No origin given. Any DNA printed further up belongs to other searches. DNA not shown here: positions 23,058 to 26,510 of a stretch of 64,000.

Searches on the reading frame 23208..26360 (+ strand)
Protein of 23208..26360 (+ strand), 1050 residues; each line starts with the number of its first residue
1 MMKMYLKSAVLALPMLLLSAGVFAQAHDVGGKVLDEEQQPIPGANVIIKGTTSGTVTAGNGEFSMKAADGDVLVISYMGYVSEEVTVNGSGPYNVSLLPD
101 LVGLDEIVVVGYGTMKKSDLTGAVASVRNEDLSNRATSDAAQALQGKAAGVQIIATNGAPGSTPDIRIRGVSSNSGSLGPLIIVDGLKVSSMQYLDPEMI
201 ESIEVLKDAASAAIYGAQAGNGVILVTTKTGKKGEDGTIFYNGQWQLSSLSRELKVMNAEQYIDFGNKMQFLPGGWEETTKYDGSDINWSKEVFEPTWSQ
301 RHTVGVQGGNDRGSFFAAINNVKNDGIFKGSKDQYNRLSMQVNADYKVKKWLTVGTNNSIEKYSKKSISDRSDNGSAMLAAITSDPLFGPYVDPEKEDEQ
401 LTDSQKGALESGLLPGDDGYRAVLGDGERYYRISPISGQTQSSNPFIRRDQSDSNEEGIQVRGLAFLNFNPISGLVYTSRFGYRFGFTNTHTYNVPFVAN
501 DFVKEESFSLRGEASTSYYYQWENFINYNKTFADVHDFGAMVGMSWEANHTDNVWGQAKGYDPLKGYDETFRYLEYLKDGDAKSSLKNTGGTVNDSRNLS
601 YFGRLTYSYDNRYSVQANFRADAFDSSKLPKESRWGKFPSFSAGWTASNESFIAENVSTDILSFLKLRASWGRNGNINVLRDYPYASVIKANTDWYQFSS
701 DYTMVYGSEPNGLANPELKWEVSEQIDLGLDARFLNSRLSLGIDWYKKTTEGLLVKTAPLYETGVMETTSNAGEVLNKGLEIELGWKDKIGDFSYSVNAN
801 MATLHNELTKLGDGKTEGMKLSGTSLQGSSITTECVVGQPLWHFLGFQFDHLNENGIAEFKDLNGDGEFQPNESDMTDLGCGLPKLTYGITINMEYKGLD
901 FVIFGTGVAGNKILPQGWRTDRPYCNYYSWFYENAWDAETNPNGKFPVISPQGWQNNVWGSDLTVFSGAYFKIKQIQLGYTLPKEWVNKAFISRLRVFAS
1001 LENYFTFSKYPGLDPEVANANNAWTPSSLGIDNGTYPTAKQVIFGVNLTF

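Call 17: search_protein_families(library=pfam, proteins=[window:23208-26360:+], max_evalue=0.00001)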
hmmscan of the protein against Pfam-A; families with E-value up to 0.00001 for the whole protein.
window:23208-26360:+ (1050 aa): 3 families
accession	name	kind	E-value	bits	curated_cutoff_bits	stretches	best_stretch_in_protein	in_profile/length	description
PF07715.20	Plug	-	3.7e-20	72.9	23.9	1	117-223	2-107/107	TonB-dependent Receptor Plug Domain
PF13715.12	CarbopepD_reg_2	-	4.1e-17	62.4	32.2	1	30-109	2-88/88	CarboxypepD_reg-like domain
PF13620.12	CarboxypepD_reg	-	1.5e-09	38.5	32.3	1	29-94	2-76/82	Carboxypeptidase regulatory-like domain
